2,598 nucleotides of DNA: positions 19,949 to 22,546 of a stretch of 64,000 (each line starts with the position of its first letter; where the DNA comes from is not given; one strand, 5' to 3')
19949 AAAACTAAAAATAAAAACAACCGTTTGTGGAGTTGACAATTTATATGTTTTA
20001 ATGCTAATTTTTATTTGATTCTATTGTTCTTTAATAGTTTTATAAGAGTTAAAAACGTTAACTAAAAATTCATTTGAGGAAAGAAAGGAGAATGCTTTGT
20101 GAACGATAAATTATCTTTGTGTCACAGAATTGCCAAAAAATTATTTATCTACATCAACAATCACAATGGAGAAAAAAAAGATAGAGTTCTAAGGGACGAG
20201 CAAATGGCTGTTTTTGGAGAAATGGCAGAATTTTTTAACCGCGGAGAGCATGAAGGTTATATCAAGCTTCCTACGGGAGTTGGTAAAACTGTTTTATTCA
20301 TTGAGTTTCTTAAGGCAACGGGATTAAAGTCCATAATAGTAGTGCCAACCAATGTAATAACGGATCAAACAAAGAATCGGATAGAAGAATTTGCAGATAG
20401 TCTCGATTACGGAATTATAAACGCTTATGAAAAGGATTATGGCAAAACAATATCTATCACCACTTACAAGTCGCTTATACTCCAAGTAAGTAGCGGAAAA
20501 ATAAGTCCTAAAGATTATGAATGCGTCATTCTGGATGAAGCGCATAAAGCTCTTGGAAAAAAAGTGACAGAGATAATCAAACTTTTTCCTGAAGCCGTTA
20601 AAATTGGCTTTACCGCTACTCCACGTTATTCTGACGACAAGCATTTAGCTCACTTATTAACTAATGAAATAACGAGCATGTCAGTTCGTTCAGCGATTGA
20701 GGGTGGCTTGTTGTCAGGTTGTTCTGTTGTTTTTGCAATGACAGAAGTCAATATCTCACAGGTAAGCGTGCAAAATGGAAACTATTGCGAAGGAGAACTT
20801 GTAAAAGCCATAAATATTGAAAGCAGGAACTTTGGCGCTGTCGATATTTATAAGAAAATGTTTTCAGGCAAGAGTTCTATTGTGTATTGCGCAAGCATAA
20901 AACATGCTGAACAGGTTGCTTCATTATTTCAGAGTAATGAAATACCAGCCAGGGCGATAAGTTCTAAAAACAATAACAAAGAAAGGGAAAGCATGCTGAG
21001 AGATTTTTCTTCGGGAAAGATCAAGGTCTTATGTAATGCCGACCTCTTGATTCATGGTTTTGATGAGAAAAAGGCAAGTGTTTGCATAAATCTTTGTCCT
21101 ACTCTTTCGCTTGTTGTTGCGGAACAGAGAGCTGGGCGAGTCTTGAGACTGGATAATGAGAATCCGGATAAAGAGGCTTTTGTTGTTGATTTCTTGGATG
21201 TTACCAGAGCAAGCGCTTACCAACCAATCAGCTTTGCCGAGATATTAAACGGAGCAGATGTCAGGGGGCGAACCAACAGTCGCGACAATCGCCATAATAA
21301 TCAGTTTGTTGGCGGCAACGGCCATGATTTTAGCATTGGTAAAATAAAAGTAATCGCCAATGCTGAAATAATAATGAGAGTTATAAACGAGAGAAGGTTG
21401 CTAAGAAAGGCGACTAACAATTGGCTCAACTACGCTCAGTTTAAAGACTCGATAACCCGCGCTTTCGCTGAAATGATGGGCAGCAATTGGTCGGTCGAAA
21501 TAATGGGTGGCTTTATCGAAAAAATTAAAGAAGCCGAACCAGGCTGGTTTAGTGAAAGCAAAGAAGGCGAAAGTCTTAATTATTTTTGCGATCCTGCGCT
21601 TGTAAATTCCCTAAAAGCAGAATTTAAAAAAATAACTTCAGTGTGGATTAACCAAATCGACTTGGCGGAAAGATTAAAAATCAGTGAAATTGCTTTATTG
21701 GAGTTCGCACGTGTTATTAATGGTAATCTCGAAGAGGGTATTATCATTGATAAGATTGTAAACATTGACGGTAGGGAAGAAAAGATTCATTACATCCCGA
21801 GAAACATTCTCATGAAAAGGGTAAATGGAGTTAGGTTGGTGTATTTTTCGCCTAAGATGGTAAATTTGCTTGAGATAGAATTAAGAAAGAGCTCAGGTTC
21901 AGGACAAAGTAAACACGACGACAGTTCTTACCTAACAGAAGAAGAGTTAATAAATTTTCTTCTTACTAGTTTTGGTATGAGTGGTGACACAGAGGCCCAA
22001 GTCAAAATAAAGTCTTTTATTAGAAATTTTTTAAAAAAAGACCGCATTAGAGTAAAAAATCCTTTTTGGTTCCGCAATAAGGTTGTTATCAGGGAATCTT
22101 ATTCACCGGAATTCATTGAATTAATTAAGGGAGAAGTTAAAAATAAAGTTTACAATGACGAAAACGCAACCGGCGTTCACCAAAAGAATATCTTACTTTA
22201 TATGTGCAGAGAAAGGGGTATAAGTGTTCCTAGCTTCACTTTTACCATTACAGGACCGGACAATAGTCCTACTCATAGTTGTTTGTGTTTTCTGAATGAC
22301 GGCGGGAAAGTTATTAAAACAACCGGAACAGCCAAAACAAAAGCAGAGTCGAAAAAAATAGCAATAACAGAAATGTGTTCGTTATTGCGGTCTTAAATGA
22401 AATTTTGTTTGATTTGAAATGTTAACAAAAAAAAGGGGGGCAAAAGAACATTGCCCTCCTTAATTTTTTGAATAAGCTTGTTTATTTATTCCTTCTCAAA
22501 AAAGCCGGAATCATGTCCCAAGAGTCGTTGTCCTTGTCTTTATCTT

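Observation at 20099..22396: AT-rich stand-alone SF2 DEAH helicase with a C-terminal dsRBD-like domain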

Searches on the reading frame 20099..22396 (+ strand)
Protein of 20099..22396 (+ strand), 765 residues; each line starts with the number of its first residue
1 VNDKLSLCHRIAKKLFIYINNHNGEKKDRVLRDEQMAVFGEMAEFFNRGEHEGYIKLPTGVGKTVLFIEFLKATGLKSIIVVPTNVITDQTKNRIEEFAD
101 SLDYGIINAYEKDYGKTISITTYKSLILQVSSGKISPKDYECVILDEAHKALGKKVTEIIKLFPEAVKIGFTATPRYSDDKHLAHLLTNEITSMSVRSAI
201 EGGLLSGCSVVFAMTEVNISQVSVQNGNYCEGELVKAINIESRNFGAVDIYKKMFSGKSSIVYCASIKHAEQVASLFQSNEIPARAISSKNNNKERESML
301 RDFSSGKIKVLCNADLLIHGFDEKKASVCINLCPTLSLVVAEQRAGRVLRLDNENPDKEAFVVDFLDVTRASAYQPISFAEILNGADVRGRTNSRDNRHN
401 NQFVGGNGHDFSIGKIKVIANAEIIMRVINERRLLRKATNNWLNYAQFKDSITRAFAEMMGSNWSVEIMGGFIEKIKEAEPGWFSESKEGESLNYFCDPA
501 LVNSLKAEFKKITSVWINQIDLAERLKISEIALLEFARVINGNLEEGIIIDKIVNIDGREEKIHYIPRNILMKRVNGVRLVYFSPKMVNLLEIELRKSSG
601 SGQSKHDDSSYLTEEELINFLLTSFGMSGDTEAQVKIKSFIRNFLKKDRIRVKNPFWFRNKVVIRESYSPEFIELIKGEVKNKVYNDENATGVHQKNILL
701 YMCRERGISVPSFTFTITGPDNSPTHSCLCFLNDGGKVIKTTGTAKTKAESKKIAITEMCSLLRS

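Call 6: search_protein_families(library=pfam, proteins=[window:20099-22396:+], max_evalue=0.1)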
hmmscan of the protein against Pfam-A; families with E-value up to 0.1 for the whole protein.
window:20099-22396:+ (765 aa): 7 families
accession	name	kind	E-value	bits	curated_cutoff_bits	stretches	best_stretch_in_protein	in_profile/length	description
PF04851.21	ResIII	-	8.3e-26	91.3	22.5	1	31-176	4-163/164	Type III restriction enzyme, res subunit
PF00271.37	Helicase_C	-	5.3e-15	56.1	23.5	1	256-351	14-109/110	Helicase conserved C-terminal domain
PF00270.35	DEAD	-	6.1e-11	42.8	26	1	54-176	18-161/167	DEAD/DEAH box helicase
PF18766.7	SWI2_SNF2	-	8.6e-07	29.3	26.7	1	133-205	112-185/221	SWI2/SNF2 ATPase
PF00176.29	SNF2-rel_dom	-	5e-05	23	24.9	1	59-187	26-175/290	SNF2-related domain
PF01637.24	ATPase_2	-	0.042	14.1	33.2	1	58-165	28-137/225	ATPase domain predominantly from Archaea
PF00035.32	dsrm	-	0.063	14.3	23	0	696-755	2-58/66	Double-stranded RNA binding motif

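Call 7: search_protein_families(library=padloc, proteins=[window:20099-22396:+], max_evalue=0.1)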
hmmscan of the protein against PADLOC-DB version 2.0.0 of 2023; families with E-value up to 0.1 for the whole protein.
window:20099-22396:+ (765 aa): 26 families (the best 25 are shown)
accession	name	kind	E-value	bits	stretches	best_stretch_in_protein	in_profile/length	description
PDLC02707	PbeA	-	1.4e-19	68.2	2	256-371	522-635/672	PbeA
PDLC03659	mREase_IV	-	1.2e-17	61.2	1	48-373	237-573/945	Type IV methyl-directed restriction enzyme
PDLC03658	mREase_IV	-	4.9e-14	49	1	55-421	247-610/953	Type IV methyl-directed restriction enzyme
PDLC02704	PbeA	-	3.4e-12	43.7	2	256-371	529-649/682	PbeA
PDLC02706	PbeA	-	6.2e-12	42.9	2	50-270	285-531/722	PbeA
PDLC03049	REase_I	-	3.1e-09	33.4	1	35-243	172-403/807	Type I restriction enzyme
PDLC02703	PbeA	-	1.3e-08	31.9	1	260-369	512-617/626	PbeA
PDLC02705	PbeA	-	1.4e-08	31.4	1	257-380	525-647/691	PbeA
PDLC01770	Cas3g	-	1.2e-07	28.7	1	247-375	241-363/733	-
PDLC01439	typeIV_DinG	-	1.6e-07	28.4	1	32-103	17-88/575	CAS-IV-A; associated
PDLC03928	PsyrT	-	1.1e-06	25.3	1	258-346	242-330/689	-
PDLC04986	PDC-S28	-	4.2e-06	23.4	1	26-153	30-164/831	-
PDLC01252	Cas3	-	4.7e-06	24.3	1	57-358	6-295/324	CAS-I; effector_G3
PDLC02870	DpdF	-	4.5e-05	20.1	1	252-330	221-299/534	DpdF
PDLC00937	Cas3d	-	5.5e-05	20.5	1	56-103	20-67/357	"CRISPR-associated helicase Cas3, subtype CYANO"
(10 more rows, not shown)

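Call 8: find_homologous_proteins(query=window:20099-22396:+)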
Query window:20099-22396:+ (765 aa): 451 proteins with E <= 0.001 among 8000 candidates; the best 120 are listed.
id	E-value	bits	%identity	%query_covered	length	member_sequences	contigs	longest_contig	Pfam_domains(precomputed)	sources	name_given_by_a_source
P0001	0.0e+0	1710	100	100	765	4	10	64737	PF00270.36,PF18766.8,PF00271.38,PF04851.22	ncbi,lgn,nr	ncbi:MAG: DEAD/DEAH box helicase family protein [Candidatus Paceibacter sp.]|nr:DEAD/DEAH box helica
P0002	1.7e-140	488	49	62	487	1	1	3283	PF00270.36,PF00176.30,PF00271.38,PF04851.22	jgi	-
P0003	4.4e-139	483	42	85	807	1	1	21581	PF00270.36,PF00271.38,PF04851.22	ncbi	-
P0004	5.0e-131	456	45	70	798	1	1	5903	PF00270.36,PF00271.38,PF04851.22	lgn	-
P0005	2.2e-127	444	36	96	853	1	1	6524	PF00270.36,PF18766.8,PF00271.38,PF04851.22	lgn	-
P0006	2.2e-126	441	37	87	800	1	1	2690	PF00270.36,PF18766.8,PF00271.38,PF04851.22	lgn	-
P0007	1.3e-124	435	50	55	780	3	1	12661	PF00270.36,PF00176.30,PF18780.7,PF18766.8,PF00271.38,PF04358.20,PF04851.22,PF22216.2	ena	-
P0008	1.7e-124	435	37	88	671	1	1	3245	PF00270.36,PF18766.8,PF00271.38,PF04851.22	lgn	-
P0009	1.0e-121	425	37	88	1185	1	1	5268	PF00270.36,PF00176.30,PF18766.8,PF00271.38,PF04851.22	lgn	-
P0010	3.2e-121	424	41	76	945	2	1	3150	PF00270.36,PF26109.1,PF18766.8,PF00271.38,PF04851.22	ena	-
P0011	3.9e-120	420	36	88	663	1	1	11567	PF00270.36,PF18766.8,PF00271.38,PF04851.22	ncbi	-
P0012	4.0e-119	417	36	89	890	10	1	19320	PF00270.36,PF18766.8,PF00271.38,PF04851.22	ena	-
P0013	1.2e-118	415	43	64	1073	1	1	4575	PF12728.14,PF00270.36,PF13384.13,PF13551.13,PF13518.13,PF26109.1,PF18766.8,PF00271.38,PF04851.22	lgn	-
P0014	1.1e-116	409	45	61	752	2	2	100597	PF00270.36,PF18766.8,PF00271.38,PF04851.22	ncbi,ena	ncbi:MAG: DEAD/DEAH box helicase [bacterium]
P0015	1.4e-116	408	35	87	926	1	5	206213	PF00270.36,PF18766.8,PF00271.38,PF04851.22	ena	-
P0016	2.5e-116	408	39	75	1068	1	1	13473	PF00270.36,PF26109.1,PF07652.21,PF18766.8,PF00271.38,PF04851.22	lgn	-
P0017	8.6e-116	406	38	77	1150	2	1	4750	PF08279.19,PF00270.36,PF13730.13,PF13384.13,PF13518.13,PF01381.29,PF00271.38,PF04851.22,PF12728.14,PF13551.13,PF26109.1,PF18766.8,PF13545.13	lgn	-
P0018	1.0e-115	406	45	57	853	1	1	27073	PF00270.36,PF19671.5,PF18766.8,PF00271.38,PF04851.22,PF14882.12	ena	-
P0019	2.3e-115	404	37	79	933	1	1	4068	PF00270.36,PF13551.13,PF13518.13,PF26109.1,PF18766.8,PF00271.38,PF04851.22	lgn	-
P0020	4.9e-115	403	41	64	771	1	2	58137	PF00270.36,PF07652.21,PF18766.8,PF00271.38,PF04851.22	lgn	-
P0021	1.9e-114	401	47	54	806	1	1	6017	PF00270.36,PF18766.8,PF00271.38,PF04851.22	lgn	-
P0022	3.1e-114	401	46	55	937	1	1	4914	PF00270.36,PF18766.8,PF00271.38,PF04851.22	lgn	-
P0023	3.5e-114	401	47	55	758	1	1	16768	PF00270.36,PF18766.8,PF00271.38,PF04851.22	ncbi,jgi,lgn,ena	ncbi:MAG: DEAD/DEAH box helicase [Candidatus Magasanikbacteria bacterium]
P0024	4.9e-114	400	36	87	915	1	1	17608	PF00270.36,PF07652.21,PF18766.8,PF00271.38,PF04851.22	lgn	-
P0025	6.7e-114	400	47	54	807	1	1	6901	PF00270.36,PF18766.8,PF00271.38,PF04851.22,PF14882.12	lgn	-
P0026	9.4e-114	399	39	75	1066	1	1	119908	PF00270.36,PF26109.1,PF18766.8,PF00271.38,PF04851.22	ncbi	ncbi:MAG: DEAD/DEAH box helicase [Candidatus Daviesbacteria bacterium]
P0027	1.1e-113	399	35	87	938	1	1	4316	PF00270.36,PF18766.8,PF00271.38,PF04851.22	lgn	-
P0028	1.5e-113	398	43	61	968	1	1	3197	PF00270.36,PF18766.8,PF00271.38,PF04851.22,PF14882.12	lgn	-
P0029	1.9e-113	398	48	55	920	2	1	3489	PF00270.36,PF00176.30,PF18766.8,PF00271.38,PF04851.22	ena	-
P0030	5.1e-113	397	38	76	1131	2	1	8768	PF00270.36,PF13384.13,PF13518.13,PF01381.29,PF00271.38,PF04851.22,PF12728.14,PF00176.30,PF13551.13,PF08280.18,PF26109.1,PF18766.8,PF13545.13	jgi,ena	-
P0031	1.8e-112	395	45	59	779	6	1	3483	PF00270.36,PF00271.38,PF04851.22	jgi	jgi:superfamily II DNA or RNA helicase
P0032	2.1e-112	395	40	64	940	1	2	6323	PF00270.36,PF13551.13,PF08280.18,PF18766.8,PF00271.38,PF04851.22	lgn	-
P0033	2.6e-112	394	39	65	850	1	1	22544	PF00270.36,PF26137.1,PF25896.1,PF18766.8,PF00271.38,PF04851.22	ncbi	-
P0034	3.2e-112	394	45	56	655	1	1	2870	PF00270.36,PF18766.8,PF00271.38,PF04851.22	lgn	-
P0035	3.4e-112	394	36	76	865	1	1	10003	PF00270.36,PF18766.8,PF00271.38,PF04851.22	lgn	-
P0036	3.6e-112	394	45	57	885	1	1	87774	PF00270.36,PF18766.8,PF00271.38,PF04851.22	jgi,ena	-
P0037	4.2e-112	394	38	75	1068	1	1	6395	PF00270.36,PF00176.30,PF13551.13,PF13518.13,PF26109.1,PF18766.8,PF00271.38,PF04851.22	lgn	-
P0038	4.6e-112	394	45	54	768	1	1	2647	PF00270.36,PF18766.8,PF00271.38,PF04851.22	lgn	-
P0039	7.2e-112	393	43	58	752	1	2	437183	PF00270.36,PF18766.8,PF00271.38,PF04851.22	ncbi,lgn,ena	-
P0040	7.6e-112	393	41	65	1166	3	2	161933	PF00270.36,PF18766.8,PF00271.38,PF04851.22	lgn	-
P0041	7.6e-112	393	44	54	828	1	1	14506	PF00270.36,PF00176.30,PF18766.8,PF00271.38,PF04851.22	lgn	-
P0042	1.1e-111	392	43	60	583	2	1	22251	PF00270.36,PF18766.8,PF00271.38,PF04851.22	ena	-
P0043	1.4e-111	392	46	54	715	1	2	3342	PF00270.36,PF00176.30,PF18766.8,PF00271.38,PF04851.22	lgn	-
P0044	1.7e-111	392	36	88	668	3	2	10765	PF00270.36,PF00176.30,PF00271.38,PF04851.22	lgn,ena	-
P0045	2.5e-111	391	37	76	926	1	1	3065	PF00270.36,PF13551.13,PF26109.1,PF18766.8,PF00271.38,PF04851.22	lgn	-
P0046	2.9e-111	391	44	59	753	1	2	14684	PF00270.36,PF18766.8,PF00271.38,PF04851.22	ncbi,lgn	-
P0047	3.2e-111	391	44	55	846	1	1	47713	PF00270.36,PF18766.8,PF00271.38,PF04851.22,PF14882.12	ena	-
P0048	3.2e-111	391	45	58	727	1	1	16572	PF00270.36,PF18766.8,PF00271.38,PF04851.22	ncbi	-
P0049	3.7e-111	391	41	65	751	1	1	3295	PF00270.36,PF18766.8,PF00271.38,PF04851.22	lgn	-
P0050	4.1e-111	390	36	89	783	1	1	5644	PF00270.36,PF18766.8,PF00271.38,PF04851.22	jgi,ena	-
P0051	7.7e-111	390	38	76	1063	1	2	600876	PF00270.36,PF00176.30,PF13384.13,PF13551.13,PF08280.18,PF13518.13,PF26109.1,PF07652.21,PF18766.8,PF00271.38,PF04851.22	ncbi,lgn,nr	ncbi:MAG: DEAD/DEAH box helicase family protein [Candidatus Levybacteria bacterium]|nr:DEAD/DEAH box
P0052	2.0e-110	388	41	57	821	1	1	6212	PF00270.36,PF00271.38,PF04851.22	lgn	-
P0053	2.7e-110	388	40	68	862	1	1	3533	PF00270.36,PF18766.8,PF00271.38,PF04851.22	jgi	jgi:superfamily II DNA or RNA helicase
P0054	3.5e-110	387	39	66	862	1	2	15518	PF00270.36,PF00176.30,PF18766.8,PF00271.38,PF04851.22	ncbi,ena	-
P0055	4.7e-110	387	36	78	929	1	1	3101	PF00270.36,PF13518.13,PF26109.1,PF18766.8,PF00271.38,PF04851.22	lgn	-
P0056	5.1e-110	387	44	54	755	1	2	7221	PF00270.36,PF18766.8,PF00271.38,PF04851.22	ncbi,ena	-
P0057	8.5e-110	386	42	63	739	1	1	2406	PF00270.36,PF00176.30,PF18766.8,PF00271.38,PF04851.22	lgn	-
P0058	8.7e-110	386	49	48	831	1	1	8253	PF00270.36,PF18766.8,PF00271.38,PF04851.22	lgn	-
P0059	1.3e-109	385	42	65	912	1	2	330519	PF00270.36,PF18766.8,PF00271.38,PF04851.22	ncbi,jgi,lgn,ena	-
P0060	1.7e-109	385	43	57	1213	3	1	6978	PF00270.36,PF00176.30,PF18766.8,PF00271.38,PF04851.22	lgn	-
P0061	2.2e-109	385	43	64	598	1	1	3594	PF00270.36,PF00176.30,PF18766.8,PF00271.38,PF04851.22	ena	-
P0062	2.5e-109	384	42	56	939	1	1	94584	PF13412.13,PF08279.19,PF00270.36,PF13551.13,PF13518.13,PF26109.1,PF18766.8,PF00271.38,PF13545.13,PF04851.22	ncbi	-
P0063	5.5e-109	383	42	61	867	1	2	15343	PF00270.36,PF18766.8,PF00271.38,PF04851.22,PF14882.12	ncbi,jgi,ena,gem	-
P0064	1.1e-108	382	43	57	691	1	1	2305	PF00270.36,PF18766.8,PF00271.38,PF04851.22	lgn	-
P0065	1.2e-108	382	48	49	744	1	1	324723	PF00270.36,PF18766.8,PF00271.38,PF04851.22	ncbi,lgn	-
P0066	1.3e-108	382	46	54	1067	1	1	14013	PF00270.36,PF00176.30,PF13384.13,PF13518.13,PF26109.1,PF18766.8,PF00271.38,PF04851.22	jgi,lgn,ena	-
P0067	1.9e-108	382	49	48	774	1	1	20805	PF00270.36,PF18766.8,PF00271.38,PF04851.22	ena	-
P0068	1.9e-108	382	44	55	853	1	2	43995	PF00270.36,PF00176.30,PF18766.8,PF00271.38,PF04851.22,PF14882.12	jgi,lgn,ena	jgi:superfamily II DNA or RNA helicase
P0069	2.0e-108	382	45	54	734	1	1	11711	PF00270.36,PF18766.8,PF00271.38,PF04851.22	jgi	jgi:superfamily II DNA or RNA helicase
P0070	6.6e-108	380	33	87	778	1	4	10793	PF00270.36,PF00271.38,PF04851.22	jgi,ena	-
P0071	6.9e-108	380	35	86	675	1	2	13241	PF00270.36,PF18766.8,PF00271.38,PF04851.22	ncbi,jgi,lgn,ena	-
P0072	9.2e-108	379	40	65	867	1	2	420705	PF00270.36,PF00271.38,PF04851.22,PF15088.12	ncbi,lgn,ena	-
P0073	1.1e-107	379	45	56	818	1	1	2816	PF00270.36,PF18766.8,PF00271.38,PF04851.22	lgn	-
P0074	1.2e-107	379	44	55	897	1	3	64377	PF00270.36,PF00271.38,PF04851.22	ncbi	-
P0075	1.6e-107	379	46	55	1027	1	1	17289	PF00270.36,PF18766.8,PF00271.38,PF04851.22,PF14882.12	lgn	-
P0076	2.4e-107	378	37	69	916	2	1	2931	PF00270.36,PF18766.8,PF00271.38,PF04851.22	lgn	-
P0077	2.7e-107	378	44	54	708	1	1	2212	PF00270.36,PF00176.30,PF18766.8,PF00271.38,PF04851.22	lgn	-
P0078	3.7e-107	377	46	54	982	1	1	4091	PF00270.36,PF07652.21,PF18766.8,PF00271.38,PF04851.22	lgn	-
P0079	5.8e-107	377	34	87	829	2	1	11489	PF00270.36,PF13551.13,PF18766.8,PF00271.38,PF04851.22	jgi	jgi:superfamily II DNA or RNA helicase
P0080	1.6e-106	375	43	57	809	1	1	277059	PF00270.36,PF00271.38,PF04851.22,PF14882.12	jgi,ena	-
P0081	2.6e-106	375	36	75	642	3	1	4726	PF00270.36,PF18766.8,PF00271.38,PF04851.22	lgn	-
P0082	4.3e-106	374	43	55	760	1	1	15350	PF00270.36,PF18766.8,PF00271.38,PF04851.22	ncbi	-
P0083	5.3e-106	374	48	49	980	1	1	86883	PF00270.36,PF28362.1,PF18766.8,PF00271.38,PF09675.17,PF04851.22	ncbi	-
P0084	5.6e-106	373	45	56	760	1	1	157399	PF00270.36,PF00271.38,PF04851.22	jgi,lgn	jgi:superfamily II DNA or RNA helicase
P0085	7.0e-106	373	34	88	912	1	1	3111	PF00270.36,PF18766.8,PF00271.38,PF04851.22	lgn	-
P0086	8.8e-106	373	38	68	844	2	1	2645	PF00270.36,PF00271.38,PF04851.22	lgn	-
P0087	1.3e-105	372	41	57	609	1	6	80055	PF00270.36,PF18766.8,PF00271.38,PF04851.22,PF14882.12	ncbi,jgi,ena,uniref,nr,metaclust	ncbi:MAG: hypothetical protein A2233_00765 [Candidatus Kerfeldbacteria bacterium RIFOXYA2_FULL_38_24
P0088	1.5e-105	372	36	87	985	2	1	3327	PF00270.36,PF13551.13,PF18766.8,PF00271.38,PF04851.22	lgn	-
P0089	1.8e-105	372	49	49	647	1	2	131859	PF00270.36,PF18766.8,PF00271.38,PF04851.22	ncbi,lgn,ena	-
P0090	3.1e-105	371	40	67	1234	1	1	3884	PF00270.36,PF00176.30,PF18766.8,PF00271.38,PF04851.22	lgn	-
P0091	3.4e-105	371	40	59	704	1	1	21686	PF00270.36,PF00176.30,PF18766.8,PF00271.38,PF04851.22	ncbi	-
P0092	3.7e-105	371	45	56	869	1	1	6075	PF00270.36,PF16203.12,PF18766.8,PF00271.38,PF04851.22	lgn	-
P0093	6.4e-105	370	38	67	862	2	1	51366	PF00270.36,PF18766.8,PF00271.38,PF04851.22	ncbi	-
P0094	8.4e-105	370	35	87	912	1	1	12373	PF00270.36,PF18766.8,PF00271.38,PF04851.22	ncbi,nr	ncbi:MAG: hypothetical protein QG642_139 [Patescibacteria group bacterium]|nr:hypothetical protein [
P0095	9.0e-105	369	45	55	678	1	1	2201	PF00270.36,PF18766.8,PF00271.38,PF04851.22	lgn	-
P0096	1.2e-104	369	38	67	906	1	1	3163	PF00270.36,PF18766.8,PF00271.38,PF04851.22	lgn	-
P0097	1.5e-104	369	44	54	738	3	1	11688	PF00270.36,PF18766.8,PF00271.38,PF04851.22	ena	-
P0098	1.8e-104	368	46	55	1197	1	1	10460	PF00270.36,PF18766.8,PF00271.38,PF04851.22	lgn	-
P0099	2.1e-104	368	43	54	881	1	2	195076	PF00270.36,PF18766.8,PF00271.38,PF04851.22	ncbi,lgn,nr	ncbi:MAG: DEAD/DEAH box helicase [Candidatus Pacebacteria bacterium]|nr:DEAD/DEAH box helicase [Cand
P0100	2.2e-104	368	50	48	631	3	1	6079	PF00270.36,PF16203.12,PF18766.8,PF00271.38,PF04851.22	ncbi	ncbi:MAG: DEAD/DEAH box helicase, partial [Patescibacteria group bacterium]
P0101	2.4e-104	368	43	54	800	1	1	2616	PF00270.36,PF00176.30,PF18766.8,PF00271.38,PF04851.22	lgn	-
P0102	7.2e-104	366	48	48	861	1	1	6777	PF00270.36,PF16203.12,PF18766.8,PF00271.38,PF04851.22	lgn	-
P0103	7.7e-104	366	35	68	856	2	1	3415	PF00270.36,PF00271.38,PF04851.22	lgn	-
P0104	1.1e-103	366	45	54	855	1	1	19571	PF00270.36,PF18766.8,PF00271.38,PF04851.22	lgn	-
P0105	1.4e-103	366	34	87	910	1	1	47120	PF00270.36,PF13551.13,PF13518.13,PF18766.8,PF00271.38,PF04851.22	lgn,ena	-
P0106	1.5e-103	365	49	48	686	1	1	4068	PF00270.36,PF16203.12,PF00271.38,PF04851.22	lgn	-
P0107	2.4e-103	365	42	54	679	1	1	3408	PF00270.36,PF18766.8,PF00271.38,PF04851.22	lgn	-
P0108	2.5e-103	365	48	48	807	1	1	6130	PF00270.36,PF18766.8,PF00271.38,PF04851.22,PF14882.12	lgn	-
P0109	2.7e-103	365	40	61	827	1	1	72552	PF00270.36,PF18766.8,PF00271.38,PF04851.22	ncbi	-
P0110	3.3e-103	364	43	54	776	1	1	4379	PF00270.36,PF18766.8,PF00271.38,PF04851.22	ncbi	-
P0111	3.3e-103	364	46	48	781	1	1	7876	PF00270.36,PF18766.8,PF00271.38,PF04851.22,PF14882.12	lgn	-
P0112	4.9e-103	364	48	48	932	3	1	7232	PF00270.36,PF18766.8,PF00271.38,PF04851.22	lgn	-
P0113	5.7e-103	364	49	48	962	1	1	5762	PF00270.36,PF18766.8,PF00271.38,PF04851.22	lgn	-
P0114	7.4e-103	363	42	57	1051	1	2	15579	PF00270.36,PF04545.23,PF04542.21,PF00271.38,PF04851.22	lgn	-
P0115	8.1e-103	363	44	61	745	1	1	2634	PF00270.36,PF00271.38,PF04851.22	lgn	-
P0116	2.1e-102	362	42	55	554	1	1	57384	PF00270.36,PF18766.8,PF00271.38,PF04851.22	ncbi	-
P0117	2.5e-102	361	39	61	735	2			PF00270.36,PF18766.8,PF00271.38,PF04851.22,PF14882.12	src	-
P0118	2.9e-102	361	43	53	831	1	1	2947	PF00270.36,PF18766.8,PF00271.38,PF04851.22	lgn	-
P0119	3.1e-102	361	46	55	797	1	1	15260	PF00270.36,PF00271.38,PF04851.22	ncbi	-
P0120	4.4e-102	361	43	55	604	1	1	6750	PF00270.36,PF00176.30,PF18766.8,PF00271.38,PF04851.22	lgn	-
